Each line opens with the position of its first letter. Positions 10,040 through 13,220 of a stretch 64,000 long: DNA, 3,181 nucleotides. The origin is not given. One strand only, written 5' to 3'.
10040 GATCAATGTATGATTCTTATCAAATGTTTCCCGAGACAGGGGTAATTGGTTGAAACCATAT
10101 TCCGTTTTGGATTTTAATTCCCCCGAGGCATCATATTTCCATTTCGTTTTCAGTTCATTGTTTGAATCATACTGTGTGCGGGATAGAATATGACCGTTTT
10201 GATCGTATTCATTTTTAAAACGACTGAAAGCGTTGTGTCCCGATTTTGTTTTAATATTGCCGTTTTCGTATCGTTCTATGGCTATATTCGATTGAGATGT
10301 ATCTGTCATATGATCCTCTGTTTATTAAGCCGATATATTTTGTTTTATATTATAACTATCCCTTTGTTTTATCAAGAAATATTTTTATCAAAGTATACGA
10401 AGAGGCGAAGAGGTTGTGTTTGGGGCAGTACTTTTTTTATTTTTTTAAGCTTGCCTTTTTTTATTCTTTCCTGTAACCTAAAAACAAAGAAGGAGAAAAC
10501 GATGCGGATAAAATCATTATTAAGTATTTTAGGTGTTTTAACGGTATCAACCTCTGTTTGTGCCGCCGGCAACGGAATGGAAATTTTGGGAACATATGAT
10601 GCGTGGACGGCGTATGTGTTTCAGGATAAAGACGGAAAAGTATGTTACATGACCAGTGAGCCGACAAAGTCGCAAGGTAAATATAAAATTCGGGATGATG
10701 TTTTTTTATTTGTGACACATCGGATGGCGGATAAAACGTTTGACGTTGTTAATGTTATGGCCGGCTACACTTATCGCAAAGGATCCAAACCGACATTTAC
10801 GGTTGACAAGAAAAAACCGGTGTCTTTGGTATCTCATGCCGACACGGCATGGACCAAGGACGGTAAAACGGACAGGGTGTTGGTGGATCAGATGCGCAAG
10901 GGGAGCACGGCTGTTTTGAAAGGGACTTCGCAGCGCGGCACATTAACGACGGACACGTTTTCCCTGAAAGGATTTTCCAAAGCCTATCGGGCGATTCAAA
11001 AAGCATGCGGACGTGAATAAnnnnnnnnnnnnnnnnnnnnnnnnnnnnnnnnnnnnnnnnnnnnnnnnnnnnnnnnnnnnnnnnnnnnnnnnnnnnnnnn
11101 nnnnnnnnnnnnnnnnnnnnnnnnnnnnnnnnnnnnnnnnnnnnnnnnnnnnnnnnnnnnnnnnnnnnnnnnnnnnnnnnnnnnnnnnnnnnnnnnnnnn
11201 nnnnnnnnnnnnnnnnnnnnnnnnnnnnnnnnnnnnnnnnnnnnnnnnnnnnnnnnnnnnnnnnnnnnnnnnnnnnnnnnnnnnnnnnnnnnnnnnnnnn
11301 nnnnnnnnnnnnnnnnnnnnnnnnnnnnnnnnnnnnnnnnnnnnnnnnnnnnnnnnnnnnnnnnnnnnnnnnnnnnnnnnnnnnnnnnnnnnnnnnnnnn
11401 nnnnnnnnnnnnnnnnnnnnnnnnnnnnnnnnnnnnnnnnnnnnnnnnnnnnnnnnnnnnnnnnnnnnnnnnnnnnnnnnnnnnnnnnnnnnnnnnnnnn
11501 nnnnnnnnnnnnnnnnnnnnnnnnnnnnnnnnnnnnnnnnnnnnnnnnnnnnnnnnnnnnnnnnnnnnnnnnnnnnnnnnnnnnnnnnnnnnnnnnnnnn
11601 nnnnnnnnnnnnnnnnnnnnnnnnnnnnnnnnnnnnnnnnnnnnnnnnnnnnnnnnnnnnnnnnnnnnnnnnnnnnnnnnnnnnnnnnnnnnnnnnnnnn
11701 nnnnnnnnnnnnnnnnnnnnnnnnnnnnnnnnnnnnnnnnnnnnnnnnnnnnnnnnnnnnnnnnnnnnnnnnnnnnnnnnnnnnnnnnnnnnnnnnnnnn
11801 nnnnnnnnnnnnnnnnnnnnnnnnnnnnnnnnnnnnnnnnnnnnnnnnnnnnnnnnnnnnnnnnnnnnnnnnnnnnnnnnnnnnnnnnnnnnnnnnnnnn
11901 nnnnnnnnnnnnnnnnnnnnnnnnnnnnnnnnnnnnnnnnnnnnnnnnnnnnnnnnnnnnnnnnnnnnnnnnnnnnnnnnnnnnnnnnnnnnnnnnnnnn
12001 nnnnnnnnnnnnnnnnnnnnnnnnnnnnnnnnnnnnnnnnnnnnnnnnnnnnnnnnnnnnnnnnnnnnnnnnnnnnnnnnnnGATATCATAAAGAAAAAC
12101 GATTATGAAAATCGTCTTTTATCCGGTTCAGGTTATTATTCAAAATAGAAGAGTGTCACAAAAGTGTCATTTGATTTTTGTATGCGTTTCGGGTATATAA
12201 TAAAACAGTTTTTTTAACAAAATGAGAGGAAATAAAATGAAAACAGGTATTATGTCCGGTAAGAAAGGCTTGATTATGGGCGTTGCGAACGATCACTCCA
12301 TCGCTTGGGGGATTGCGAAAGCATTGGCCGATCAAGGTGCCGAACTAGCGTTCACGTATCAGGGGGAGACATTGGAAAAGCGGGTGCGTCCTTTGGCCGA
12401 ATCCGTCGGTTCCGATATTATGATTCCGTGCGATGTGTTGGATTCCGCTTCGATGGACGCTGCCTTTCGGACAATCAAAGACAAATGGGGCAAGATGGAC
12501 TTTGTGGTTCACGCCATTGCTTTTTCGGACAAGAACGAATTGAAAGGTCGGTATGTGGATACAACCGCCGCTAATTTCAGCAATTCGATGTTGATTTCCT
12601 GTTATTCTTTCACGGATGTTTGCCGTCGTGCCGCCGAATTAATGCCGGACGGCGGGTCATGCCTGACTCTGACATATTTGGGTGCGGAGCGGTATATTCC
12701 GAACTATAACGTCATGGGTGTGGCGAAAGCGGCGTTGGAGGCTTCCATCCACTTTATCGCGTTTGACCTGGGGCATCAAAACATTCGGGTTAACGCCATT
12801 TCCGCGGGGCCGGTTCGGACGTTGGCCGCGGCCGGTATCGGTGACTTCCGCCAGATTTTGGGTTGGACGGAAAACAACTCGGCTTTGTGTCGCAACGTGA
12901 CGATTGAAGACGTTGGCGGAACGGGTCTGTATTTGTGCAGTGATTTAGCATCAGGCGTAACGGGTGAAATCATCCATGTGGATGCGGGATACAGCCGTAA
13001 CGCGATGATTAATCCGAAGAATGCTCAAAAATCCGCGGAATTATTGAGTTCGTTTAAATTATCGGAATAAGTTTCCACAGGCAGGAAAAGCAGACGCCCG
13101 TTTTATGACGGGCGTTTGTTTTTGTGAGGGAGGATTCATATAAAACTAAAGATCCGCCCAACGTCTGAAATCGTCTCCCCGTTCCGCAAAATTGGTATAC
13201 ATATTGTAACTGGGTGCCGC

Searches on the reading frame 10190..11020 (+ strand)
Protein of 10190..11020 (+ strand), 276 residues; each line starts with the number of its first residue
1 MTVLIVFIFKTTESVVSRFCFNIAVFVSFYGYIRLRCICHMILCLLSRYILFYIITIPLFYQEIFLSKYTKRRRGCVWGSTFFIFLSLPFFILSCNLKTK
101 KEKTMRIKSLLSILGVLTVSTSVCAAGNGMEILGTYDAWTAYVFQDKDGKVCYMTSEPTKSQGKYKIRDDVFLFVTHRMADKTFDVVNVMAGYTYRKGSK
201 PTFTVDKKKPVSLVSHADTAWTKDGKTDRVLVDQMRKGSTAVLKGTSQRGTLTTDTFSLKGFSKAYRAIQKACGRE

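Call 74: search_protein_families(library=pfam, proteins=[window:10190-11020:+], max_evalue=0.0001)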
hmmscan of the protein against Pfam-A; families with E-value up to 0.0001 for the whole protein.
window:10190-11020:+ (276 aa): 1 family
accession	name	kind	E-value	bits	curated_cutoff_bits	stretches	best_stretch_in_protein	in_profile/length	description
PF06776.18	IalB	-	1.4e-16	61.3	22.1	1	139-269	1-130/131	Invasion associated locus B (IalB) protein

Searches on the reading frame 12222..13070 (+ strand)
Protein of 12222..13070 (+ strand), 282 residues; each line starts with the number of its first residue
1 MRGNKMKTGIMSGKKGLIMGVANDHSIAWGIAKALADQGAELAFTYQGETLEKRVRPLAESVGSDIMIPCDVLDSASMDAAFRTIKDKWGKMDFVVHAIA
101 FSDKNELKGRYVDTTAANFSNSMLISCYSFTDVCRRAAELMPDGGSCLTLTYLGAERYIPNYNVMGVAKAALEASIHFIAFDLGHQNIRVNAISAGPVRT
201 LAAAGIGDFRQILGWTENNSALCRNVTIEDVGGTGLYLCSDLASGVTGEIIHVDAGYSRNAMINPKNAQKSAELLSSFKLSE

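Call 74: search_protein_families(library=pfam, proteins=[window:12222-13070:+], max_evalue=0.0001)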
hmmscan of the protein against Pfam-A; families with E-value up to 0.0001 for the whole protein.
window:12222-13070:+ (282 aa): 2 families
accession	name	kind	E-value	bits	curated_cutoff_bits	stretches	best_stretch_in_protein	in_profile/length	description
PF13561.12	adh_short_C2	-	1.9e-88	296.4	27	1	20-258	1-236/236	Enoyl-(Acyl carrier protein) reductase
PF00106.31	adh_short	-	2.9e-17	63.2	26.6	1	26-204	11-188/195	short chain dehydrogenase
